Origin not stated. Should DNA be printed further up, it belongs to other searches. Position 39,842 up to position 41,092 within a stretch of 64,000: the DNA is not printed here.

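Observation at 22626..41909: Unusual concentration of periplasmic lipid-carrier glycosylation machinery: four GT-C enzymes and four polyprenyl-P-sugar synthases in one locus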

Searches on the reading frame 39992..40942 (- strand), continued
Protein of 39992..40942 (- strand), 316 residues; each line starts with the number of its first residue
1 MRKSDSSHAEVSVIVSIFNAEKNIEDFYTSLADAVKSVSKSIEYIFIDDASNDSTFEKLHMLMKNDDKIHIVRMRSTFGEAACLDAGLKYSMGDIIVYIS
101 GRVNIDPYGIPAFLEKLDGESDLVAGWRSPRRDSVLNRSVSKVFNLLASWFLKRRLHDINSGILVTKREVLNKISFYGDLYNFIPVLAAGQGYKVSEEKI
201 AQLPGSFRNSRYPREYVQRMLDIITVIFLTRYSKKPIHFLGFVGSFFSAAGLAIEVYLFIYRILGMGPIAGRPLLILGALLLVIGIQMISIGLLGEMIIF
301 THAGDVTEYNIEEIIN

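Call 54: find_encoding_contigs(protein=P0166, flank=7000, max_places=1)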
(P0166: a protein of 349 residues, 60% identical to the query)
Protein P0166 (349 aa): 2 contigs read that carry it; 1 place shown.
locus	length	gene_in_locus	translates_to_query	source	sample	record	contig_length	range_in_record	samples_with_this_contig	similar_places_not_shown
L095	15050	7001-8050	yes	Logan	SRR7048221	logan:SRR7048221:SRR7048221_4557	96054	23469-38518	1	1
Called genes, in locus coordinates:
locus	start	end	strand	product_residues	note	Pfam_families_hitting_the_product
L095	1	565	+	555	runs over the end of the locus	PF00890:FAD_binding_2 (weak), PF01266:DAO, PF12831:FAD_oxidored (weak), PF16901:DAO_C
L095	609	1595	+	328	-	PF01073:3Beta_HSD, PF01370:Epimerase, PF02719:Polysacc_synt_2, PF04321:RmlD_sub_bind, PF05368:NmrA, PF13460:NAD_binding_10, PF16363:GDP_Man_Dehyd, PF07993:NAD_binding_4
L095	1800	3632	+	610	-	PF03706:LPG_synthase_TM, PF00132:Hexapep (faint)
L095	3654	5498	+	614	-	PF13522:GATase_6, PF13537:GATase_7, PF00733:Asn_synthase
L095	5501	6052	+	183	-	PF04307:YdjM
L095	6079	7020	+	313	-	PF00535:Glycos_transf_2, PF10111:Glyco_tranf_2_2, PF13641:Glyco_tranf_2_3 (weak)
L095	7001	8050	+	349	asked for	PF00535:Glycos_transf_2, PF10111:Glyco_tranf_2_2 (weak)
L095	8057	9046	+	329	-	PF00535:Glycos_transf_2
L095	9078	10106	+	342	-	PF01408:GFO_IDH_MocA, PF22725:GFO_IDH_MocA_C3, PF02894:GFO_IDH_MocA_C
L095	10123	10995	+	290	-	-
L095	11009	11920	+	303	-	PF00535:Glycos_transf_2, PF10111:Glyco_tranf_2_2, PF13641:Glyco_tranf_2_3 (weak), PF13506:Glyco_transf_21 (weak)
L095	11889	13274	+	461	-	PF13439:Glyco_transf_4, PF00534:Glycos_transf_1 (weak)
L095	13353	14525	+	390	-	PF13439:Glyco_transf_4, PF13477:Glyco_trans_4_2 (faint), PF13579:Glyco_trans_4_4, PF00534:Glycos_transf_1, PF13692:Glyco_trans_1_4, PF13524:Glyco_trans_1_2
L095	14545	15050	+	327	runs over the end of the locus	PF01073:3Beta_HSD, PF01370:Epimerase, PF02719:Polysacc_synt_2 (faint), PF04321:RmlD_sub_bind, PF07993:NAD_binding_4 (faint), PF16363:GDP_Man_Dehyd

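Call 97: list_cluster_members(proteins=[P0060, P0063, P0078, P0080, P0081, P0110, P0113, P0127, P0130, P0144])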
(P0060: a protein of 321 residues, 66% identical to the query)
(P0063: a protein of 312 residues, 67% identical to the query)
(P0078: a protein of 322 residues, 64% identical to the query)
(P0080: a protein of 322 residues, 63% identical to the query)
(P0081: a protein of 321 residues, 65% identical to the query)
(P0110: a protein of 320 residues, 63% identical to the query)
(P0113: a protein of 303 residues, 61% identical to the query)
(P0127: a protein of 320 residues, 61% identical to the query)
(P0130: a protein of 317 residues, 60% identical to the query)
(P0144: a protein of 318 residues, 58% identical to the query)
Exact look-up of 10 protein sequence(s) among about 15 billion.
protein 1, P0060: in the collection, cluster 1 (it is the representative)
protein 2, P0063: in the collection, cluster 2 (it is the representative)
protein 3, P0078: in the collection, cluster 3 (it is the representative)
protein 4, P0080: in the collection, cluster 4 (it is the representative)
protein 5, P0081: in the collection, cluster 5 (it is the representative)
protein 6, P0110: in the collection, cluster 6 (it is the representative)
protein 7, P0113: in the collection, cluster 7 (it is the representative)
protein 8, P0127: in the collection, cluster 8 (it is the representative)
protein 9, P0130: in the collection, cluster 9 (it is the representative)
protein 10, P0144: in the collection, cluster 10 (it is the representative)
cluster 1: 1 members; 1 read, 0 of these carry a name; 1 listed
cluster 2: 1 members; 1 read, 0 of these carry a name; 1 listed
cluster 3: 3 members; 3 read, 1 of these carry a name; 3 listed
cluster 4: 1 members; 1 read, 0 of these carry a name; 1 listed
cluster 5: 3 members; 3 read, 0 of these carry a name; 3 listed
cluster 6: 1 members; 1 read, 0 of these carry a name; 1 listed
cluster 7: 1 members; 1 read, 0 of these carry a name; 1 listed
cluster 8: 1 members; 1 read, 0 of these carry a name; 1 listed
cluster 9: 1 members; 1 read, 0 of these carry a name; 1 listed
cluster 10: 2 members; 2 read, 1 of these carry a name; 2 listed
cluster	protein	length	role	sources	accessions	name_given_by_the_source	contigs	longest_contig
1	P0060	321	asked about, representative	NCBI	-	-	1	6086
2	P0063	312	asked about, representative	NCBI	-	-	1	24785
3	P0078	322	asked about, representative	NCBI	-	-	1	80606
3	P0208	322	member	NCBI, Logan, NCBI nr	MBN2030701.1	glycosyltransferase [bacterium]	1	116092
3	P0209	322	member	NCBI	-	-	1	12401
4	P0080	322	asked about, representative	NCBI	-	-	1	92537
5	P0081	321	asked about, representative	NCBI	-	-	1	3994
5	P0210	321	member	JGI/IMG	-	-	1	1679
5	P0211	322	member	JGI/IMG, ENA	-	-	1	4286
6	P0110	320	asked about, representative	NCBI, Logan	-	-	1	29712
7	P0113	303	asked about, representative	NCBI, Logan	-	-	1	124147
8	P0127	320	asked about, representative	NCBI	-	-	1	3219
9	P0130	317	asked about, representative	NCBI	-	-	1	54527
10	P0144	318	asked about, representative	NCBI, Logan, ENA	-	-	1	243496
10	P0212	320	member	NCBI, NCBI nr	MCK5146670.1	glycosyltransferase [bacterium]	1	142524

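Call 104: search_protein_representatives(protein=window:39992-40942:-)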
Query: 316 residues. Proteins with E-value up to 0.001 (for the whole library): 22369; up to 1e-10: 5243; up to 1e-30: 648. The best 150 are listed.
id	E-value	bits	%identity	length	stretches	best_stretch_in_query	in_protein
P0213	1.7e-107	375.7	35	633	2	9-299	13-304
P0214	1.8e-98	346.1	55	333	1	9-315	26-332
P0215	3.2e-75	269.8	41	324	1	9-315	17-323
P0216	4.6e-71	256.1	73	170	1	152-316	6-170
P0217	6.1e-66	239.3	39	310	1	9-315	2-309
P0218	1.4e-63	231.6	37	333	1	7-314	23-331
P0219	3.6e-63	230.2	39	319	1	8-302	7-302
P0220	9.1e-63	228.9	37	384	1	9-303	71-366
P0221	4.2e-62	226.7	40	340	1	10-311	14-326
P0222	1.2e-61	225.2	39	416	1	10-315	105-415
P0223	2.2e-61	224.4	36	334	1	3-315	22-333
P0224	1.8e-60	221.4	37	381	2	47-298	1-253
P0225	4.7e-59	216.7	36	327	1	9-313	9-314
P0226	6.1e-59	216.3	38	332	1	9-313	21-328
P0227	1.5e-58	215.1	33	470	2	10-298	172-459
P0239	1.4e-55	205.3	34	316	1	11-315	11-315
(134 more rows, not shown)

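Call 107: find_encoding_contigs(protein=P0226, flank=6000, max_places=1)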
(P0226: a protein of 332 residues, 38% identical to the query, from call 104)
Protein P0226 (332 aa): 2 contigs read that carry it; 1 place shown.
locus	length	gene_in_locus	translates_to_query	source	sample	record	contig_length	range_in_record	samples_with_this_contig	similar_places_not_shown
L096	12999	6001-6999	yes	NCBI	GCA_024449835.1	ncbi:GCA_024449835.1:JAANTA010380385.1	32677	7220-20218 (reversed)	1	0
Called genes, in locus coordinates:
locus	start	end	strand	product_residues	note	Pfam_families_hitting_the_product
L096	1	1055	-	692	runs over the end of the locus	-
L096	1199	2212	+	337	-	PF00005:ABC_tran, PF13304:AAA_21 (weak), PF08352:oligo_HPY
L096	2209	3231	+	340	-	PF00005:ABC_tran, PF13304:AAA_21 (weak), PF08352:oligo_HPY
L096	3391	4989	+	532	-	PF02321:OEP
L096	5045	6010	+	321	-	PF00535:Glycos_transf_2, PF10111:Glyco_tranf_2_2 (weak), PF13641:Glyco_tranf_2_3 (weak)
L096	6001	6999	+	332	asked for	PF00535:Glycos_transf_2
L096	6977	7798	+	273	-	PF08241:Methyltransf_11, PF13489:Methyltransf_23 (weak)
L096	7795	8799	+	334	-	PF01073:3Beta_HSD, PF01370:Epimerase, PF04321:RmlD_sub_bind, PF05368:NmrA, PF07993:NAD_binding_4, PF13460:NAD_binding_10, PF16363:GDP_Man_Dehyd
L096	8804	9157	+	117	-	-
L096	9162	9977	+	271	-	-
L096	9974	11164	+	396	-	PF13439:Glyco_transf_4, PF13579:Glyco_trans_4_4, PF00534:Glycos_transf_1, PF13692:Glyco_trans_1_4, PF13524:Glyco_trans_1_2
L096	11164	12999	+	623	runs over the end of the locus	PF13522:GATase_6, PF13537:GATase_7, PF00733:Asn_synthase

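Call 108: find_encoding_contigs(protein=P0239, flank=6000, max_places=1)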
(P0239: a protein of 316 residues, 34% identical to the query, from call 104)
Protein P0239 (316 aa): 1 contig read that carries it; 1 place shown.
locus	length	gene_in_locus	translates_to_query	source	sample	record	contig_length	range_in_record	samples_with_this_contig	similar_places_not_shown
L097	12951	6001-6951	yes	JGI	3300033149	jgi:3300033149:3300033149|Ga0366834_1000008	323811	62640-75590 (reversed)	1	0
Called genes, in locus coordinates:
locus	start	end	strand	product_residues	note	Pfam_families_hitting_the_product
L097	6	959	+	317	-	PF01073:3Beta_HSD, PF01370:Epimerase, PF02719:Polysacc_synt_2, PF04321:RmlD_sub_bind, PF05368:NmrA, PF07993:NAD_binding_4, PF13460:NAD_binding_10, PF16363:GDP_Man_Dehyd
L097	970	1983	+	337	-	PF01408:GFO_IDH_MocA, PF02894:GFO_IDH_MocA_C, PF22725:GFO_IDH_MocA_C3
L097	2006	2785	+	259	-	PF00132:Hexapep, PF14602:Hexapep_2 (faint), PF24894:Hexapep_GlmU (faint), PF25084:LbH_EIF2B (weak), PF25087:GMPPB_C (weak)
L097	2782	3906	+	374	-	PF00155:Aminotran_1_2, PF01041:DegT_DnrJ_EryC1, PF01053:Cys_Met_Meta_PP, PF01212:Beta_elim_lyase, PF00266:Aminotran_5 (weak)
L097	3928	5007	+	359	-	PF02350:Epimerase_2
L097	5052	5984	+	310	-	PF00535:Glycos_transf_2, PF13641:Glyco_tranf_2_3 (weak)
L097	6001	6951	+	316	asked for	PF00535:Glycos_transf_2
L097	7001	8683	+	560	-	PF02366:PMT (weak), PF13231:PMT_2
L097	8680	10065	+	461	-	PF00501:AMP-binding (weak), PF27533:CapK_C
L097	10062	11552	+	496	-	PF04015:DUF362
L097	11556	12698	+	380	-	PF13579:Glyco_trans_4_4, PF13439:Glyco_transf_4, PF00534:Glycos_transf_1, PF13692:Glyco_trans_1_4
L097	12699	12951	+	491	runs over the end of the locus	PF13440:Polysacc_synt_3, PF03023:MurJ (weak)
